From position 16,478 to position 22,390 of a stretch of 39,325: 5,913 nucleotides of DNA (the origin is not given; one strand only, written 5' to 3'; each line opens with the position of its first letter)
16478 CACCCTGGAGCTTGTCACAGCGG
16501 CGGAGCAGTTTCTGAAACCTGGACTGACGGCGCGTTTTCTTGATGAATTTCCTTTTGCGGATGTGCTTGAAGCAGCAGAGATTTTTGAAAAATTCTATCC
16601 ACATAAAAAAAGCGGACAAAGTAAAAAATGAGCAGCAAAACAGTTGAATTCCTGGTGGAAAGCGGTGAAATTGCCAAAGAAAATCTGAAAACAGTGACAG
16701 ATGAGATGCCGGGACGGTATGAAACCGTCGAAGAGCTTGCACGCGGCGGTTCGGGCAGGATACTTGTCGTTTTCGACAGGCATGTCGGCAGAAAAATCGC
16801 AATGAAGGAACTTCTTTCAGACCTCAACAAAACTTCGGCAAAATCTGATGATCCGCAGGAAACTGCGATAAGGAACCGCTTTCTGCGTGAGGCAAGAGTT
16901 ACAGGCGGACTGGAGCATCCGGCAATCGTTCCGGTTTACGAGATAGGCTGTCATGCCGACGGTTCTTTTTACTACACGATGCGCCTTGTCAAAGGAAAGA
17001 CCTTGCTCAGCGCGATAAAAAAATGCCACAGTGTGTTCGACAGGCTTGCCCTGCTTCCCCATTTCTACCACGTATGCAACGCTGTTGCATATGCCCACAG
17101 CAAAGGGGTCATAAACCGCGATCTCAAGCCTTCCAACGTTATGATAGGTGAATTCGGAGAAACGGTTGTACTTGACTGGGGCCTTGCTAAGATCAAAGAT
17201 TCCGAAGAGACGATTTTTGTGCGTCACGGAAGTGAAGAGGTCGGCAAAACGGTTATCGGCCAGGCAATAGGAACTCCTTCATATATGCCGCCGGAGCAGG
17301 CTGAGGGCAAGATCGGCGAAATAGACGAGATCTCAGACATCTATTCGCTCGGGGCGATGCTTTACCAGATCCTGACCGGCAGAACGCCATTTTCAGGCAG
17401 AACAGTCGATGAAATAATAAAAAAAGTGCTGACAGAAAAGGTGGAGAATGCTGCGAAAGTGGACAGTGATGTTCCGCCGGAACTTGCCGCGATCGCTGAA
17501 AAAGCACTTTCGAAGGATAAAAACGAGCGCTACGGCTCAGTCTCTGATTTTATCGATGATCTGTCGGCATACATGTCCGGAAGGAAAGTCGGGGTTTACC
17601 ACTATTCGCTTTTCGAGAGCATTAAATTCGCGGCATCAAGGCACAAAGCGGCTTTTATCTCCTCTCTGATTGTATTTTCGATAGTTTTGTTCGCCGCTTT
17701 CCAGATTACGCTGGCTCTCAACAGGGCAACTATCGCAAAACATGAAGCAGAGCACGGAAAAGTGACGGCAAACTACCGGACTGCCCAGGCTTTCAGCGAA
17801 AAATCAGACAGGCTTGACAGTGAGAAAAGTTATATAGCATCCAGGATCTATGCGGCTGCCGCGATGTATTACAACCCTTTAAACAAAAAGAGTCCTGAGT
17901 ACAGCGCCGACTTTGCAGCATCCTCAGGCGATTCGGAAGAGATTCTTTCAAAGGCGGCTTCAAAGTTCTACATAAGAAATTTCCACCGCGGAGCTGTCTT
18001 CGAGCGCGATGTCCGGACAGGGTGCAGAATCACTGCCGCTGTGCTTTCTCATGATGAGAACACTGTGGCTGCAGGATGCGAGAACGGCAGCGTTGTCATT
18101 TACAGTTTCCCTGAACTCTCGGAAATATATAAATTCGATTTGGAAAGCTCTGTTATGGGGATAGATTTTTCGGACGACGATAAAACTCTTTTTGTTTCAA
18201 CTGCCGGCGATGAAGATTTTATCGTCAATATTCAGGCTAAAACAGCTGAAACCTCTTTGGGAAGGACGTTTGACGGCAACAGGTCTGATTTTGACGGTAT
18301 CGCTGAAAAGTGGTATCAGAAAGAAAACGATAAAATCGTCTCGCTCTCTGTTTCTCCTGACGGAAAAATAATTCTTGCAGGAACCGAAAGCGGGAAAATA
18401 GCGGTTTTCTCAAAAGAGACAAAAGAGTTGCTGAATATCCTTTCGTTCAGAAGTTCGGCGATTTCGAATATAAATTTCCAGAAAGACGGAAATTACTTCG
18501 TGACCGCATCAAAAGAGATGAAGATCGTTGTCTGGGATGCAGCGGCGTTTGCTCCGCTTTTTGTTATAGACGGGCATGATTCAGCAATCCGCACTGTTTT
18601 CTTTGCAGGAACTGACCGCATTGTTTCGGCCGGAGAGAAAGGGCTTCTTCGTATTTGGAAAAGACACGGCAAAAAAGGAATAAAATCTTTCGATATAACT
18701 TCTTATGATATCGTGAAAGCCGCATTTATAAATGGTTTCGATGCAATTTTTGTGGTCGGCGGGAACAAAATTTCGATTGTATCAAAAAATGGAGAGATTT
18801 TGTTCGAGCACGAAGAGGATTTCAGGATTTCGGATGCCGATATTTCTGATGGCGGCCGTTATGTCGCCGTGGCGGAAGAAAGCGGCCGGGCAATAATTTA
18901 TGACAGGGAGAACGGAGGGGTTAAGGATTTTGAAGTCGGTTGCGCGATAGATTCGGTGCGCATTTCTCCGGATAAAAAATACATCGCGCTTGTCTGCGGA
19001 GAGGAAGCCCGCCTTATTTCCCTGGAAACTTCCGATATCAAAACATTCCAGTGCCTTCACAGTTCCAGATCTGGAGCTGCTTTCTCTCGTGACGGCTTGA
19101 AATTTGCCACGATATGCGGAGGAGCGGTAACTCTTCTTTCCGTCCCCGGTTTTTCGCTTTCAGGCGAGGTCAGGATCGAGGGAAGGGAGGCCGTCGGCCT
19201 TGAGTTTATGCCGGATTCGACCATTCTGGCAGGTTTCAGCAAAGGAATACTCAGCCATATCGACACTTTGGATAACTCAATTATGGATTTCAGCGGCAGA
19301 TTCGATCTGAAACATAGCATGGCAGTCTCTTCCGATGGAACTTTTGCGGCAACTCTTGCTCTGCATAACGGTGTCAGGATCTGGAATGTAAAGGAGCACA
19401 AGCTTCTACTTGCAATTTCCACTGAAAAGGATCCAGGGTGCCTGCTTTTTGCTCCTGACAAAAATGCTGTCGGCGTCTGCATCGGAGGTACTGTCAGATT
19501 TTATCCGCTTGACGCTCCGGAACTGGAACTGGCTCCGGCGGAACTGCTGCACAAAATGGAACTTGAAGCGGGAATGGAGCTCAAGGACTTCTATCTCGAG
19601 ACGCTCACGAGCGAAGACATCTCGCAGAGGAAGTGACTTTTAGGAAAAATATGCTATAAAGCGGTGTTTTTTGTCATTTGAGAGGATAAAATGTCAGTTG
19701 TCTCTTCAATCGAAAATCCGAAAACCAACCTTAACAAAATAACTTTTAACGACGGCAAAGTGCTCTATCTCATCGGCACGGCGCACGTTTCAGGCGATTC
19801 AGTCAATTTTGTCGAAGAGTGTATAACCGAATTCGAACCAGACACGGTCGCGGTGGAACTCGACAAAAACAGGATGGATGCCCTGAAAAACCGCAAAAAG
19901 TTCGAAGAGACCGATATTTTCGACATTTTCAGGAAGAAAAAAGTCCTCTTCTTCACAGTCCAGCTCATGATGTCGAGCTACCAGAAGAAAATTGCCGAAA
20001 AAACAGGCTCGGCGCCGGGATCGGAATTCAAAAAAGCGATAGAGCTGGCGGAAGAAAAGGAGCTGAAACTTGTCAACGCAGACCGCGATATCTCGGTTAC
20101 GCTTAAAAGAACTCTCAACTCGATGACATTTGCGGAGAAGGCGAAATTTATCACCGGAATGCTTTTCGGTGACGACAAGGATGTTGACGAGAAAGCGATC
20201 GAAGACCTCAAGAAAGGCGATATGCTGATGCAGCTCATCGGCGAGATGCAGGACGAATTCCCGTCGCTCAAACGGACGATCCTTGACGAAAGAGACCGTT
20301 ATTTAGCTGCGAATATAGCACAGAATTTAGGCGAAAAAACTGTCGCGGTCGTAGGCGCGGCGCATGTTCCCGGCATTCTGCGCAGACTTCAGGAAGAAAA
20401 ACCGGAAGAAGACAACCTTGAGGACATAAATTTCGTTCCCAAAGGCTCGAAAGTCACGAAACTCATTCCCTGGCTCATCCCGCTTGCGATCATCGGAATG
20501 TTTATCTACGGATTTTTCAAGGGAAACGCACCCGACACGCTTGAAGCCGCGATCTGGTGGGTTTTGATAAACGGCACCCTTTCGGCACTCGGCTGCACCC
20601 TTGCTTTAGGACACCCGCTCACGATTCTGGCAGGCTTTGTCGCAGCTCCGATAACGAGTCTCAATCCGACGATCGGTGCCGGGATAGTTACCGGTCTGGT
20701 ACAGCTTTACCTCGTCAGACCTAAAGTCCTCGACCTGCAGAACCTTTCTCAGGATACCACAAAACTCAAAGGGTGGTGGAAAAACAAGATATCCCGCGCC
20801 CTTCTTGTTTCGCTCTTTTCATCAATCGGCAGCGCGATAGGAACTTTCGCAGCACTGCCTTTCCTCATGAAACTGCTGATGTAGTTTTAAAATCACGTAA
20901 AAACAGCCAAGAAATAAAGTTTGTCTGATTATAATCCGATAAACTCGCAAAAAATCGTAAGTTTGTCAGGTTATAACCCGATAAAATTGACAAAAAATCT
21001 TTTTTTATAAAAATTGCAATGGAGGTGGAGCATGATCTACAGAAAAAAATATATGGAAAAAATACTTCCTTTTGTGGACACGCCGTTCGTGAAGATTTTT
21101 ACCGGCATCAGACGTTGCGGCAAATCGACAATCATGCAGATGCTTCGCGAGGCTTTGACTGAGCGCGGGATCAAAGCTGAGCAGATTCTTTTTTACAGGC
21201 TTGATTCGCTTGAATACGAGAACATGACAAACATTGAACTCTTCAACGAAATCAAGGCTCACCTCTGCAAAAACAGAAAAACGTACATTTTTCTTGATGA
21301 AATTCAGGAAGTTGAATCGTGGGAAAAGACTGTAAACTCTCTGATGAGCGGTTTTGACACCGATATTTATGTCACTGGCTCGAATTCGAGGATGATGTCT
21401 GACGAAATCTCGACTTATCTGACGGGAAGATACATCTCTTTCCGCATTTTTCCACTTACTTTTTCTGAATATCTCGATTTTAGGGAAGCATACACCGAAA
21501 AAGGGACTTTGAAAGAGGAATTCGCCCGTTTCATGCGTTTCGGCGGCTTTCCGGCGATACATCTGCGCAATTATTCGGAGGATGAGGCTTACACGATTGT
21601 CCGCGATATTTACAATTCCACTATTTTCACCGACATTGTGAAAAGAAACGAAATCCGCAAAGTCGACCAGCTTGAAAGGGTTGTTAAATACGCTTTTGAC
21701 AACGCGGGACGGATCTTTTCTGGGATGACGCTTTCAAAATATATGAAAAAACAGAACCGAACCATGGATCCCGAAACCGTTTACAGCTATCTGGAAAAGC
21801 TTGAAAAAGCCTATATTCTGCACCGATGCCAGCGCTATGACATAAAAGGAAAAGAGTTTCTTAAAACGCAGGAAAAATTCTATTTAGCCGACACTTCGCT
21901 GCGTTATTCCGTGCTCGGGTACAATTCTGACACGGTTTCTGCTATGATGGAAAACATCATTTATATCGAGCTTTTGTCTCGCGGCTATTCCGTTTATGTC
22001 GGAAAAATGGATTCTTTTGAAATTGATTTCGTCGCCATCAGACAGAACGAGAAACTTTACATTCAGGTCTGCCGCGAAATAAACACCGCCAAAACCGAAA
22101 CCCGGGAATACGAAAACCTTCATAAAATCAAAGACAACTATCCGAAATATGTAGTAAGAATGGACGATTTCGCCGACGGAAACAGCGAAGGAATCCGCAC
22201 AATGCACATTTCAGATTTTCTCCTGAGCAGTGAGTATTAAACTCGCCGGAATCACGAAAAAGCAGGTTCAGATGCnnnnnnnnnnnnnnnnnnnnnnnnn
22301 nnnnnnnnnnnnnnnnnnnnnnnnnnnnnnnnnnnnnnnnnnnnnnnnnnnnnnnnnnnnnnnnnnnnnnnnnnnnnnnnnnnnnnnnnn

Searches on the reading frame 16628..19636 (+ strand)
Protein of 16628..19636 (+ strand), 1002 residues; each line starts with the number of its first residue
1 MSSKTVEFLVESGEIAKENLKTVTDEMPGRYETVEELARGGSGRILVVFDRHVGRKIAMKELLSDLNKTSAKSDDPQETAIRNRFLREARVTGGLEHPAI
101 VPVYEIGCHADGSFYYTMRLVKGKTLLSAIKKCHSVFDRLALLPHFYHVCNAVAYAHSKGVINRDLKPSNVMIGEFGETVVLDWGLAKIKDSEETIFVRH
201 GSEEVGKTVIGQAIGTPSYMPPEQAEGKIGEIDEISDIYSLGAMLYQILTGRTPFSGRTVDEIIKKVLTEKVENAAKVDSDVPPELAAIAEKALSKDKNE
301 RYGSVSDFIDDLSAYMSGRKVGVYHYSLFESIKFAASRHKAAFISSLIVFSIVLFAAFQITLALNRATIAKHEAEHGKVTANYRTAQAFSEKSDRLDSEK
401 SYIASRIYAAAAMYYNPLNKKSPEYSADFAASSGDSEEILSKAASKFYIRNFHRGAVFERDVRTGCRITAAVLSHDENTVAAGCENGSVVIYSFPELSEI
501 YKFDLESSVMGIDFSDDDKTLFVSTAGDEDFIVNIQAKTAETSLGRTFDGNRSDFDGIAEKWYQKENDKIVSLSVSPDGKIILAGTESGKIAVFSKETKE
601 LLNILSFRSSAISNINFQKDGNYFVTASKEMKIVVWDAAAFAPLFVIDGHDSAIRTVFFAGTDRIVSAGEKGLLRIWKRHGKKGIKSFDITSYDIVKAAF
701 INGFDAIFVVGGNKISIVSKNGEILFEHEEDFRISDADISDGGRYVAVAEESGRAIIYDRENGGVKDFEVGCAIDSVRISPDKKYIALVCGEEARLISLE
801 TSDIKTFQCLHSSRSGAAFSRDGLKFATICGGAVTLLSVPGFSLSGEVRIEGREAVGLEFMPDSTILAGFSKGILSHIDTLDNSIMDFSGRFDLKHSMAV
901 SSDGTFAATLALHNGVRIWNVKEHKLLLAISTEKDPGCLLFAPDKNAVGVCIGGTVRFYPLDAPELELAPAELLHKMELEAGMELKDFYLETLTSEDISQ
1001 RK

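Call 59: search_protein_families(library=pfam, proteins=[window:16628-19636:+], max_evalue=0.001)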
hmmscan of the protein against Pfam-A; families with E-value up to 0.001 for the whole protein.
window:16628-19636:+ (1002 aa): 37 families (the best 25 are shown)
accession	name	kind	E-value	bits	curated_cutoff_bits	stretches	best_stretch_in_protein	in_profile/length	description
PF00069.31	Pkinase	-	6.1e-37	127.9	31.7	1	31-303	1-253/263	Protein kinase domain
PF23414.1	Beta-prop_EML_2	-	5.1e-30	105.2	90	2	565-662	37-135/266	Echinoderm microtubule-associated protein second beta-propeller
PF25174.1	Beta-prop_THOC3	-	1.7e-27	96.6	305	2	564-689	126-252/272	THOC3 beta-propeller domain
PF25173.1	Beta-prop_WDR3_1st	-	1.9e-26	93.3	154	1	564-702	26-165/184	WDR3 first beta-propeller domain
PF24817.1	WD40_WDHD1_1st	-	9.6e-23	81.2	109.9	1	574-762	51-253/291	WDHD1 first WD40 domain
PF00400.38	WD40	-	4.6e-22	77.9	27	0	608-637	10-39/39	WD domain, G-beta repeat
PF07714.23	PK_Tyr_Ser-Thr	-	8.1e-20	71.6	23.1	1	80-301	43-248/258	Protein tyrosine and serine/threonine kinase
PF24796.1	WDR55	-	2e-19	70.2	200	1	567-759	7-207/296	WDR55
PF24814.1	WD40_Prp19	-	1.8e-18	67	320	1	468-706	52-274/281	Prp19 WD40 domain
PF25172.1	Beta-prop_WDR3_2nd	-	2.2e-18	66.9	140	1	570-679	178-288/293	WDR3 second beta-propeller domain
PF24805.1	EIF3I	-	3e-18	66.5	200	1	474-641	61-220/324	EIF3I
PF24807.1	WD40_CDC20-Fz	-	6.1e-18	65.6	200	1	563-691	89-221/292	CDC20/Fizzy WD40 domain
PF12894.13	ANAPC4_WD40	-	3e-13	50.3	22.9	1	564-619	35-90/91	Anaphase-promoting complex subunit 4 WD40 domain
PF25171.1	Beta-prop_WDR36-Utp21_1st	-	6.6e-13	49.1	80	1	565-677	148-263/266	WDR36/Utp21 first beta-propeller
PF24782.2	WD40_MABP1-WDR62_2nd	-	3.2e-12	46.5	290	1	565-664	86-189/341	MABP1/WDR62 second WD40 domain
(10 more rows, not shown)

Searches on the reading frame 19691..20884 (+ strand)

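Call 26: search_protein_families(library=padloc, proteins=[window:19691-20884:+], max_evalue=0.001)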
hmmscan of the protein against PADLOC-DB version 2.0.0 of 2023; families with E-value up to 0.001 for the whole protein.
window:19691-20884:+ (397 aa): 0 families

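Call 59: search_protein_families(library=pfam, proteins=[window:19691-20884:+], max_evalue=0.001)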
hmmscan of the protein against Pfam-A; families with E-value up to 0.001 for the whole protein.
window:19691-20884:+ (397 aa): 2 families
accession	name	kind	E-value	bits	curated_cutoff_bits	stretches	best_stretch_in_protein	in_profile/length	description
PF01963.22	TraB_PrgY_gumN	-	2.7e-32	113.1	26.8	1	15-234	3-255/263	TraB/PrgY/gumN family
PF01806.23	Paramyxo_P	-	0.00094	19.1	27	0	129-194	27-90/248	Paramyxovirinae P phosphoprotein C-terminal region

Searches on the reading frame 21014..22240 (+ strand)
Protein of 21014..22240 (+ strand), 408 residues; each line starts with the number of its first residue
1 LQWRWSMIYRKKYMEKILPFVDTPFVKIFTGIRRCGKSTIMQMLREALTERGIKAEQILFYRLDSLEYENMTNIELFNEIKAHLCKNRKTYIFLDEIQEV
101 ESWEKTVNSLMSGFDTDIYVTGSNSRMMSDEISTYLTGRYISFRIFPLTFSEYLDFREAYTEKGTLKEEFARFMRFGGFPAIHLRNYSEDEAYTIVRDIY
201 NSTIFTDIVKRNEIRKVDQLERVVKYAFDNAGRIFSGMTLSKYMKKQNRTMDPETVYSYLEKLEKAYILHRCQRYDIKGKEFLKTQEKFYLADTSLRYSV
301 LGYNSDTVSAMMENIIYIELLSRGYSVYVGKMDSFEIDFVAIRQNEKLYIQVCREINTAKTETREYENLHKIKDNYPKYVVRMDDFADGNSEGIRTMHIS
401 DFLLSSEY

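Call 4: search_protein_families(library=pfam, proteins=[window:21014-22240:+], max_evalue=0.01)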
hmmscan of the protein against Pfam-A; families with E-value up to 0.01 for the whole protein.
window:21014-22240:+ (408 aa): 3 families
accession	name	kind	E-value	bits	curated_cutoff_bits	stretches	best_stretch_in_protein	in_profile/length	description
PF13173.12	AAA_14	-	2.1e-35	122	27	1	26-154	4-129/129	AAA domain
PF13635.12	DUF4143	-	2.6e-17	63.5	28.1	1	207-353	3-158/160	Domain of unknown function (DUF4143)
PF13238.12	AAA_18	-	0.0076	17.1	29.4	0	29-116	3-82/128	AAA domain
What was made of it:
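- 21014..22240 (+): AAA_14/DUF4143 ATPase. Candidate defence gene at the left edge of the island. Pfam AAA_14 2.1e-35 and DUF4143 2.6e-17 (call 4).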

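Call 26: search_protein_families(library=padloc, proteins=[window:21014-22240:+], max_evalue=0.001)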
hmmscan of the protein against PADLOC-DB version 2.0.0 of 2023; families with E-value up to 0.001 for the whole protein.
window:21014-22240:+ (408 aa): 8 families
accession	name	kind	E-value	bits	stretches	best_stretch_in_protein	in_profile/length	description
PDLC04787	PDC-S01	-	2.9e-152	505.3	1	6-405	9-408/412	-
PDLC04789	PDC-S01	-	2.6e-37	126.7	1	9-323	2-302/375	-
PDLC04791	PDC-S01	-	2.1e-23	80.7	1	22-368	17-365/395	-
PDLC04790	PDC-S01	-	1.9e-18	64.4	1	22-321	26-326/422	-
PDLC04786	PDC-S01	-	8.8e-18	62.3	1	28-373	24-405/439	-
PDLC04788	PDC-S01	-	5.4e-12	43.4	1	28-310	23-320/448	-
PDLC04792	PDC-S01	-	1.9e-08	31.4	1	10-159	3-157/452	-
PDLC04164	AriA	-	0.00079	17.1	0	25-112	28-112/253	-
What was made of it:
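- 21014..22240 (+): PADLOC PDC-S01 2.9e-152 (call 26).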
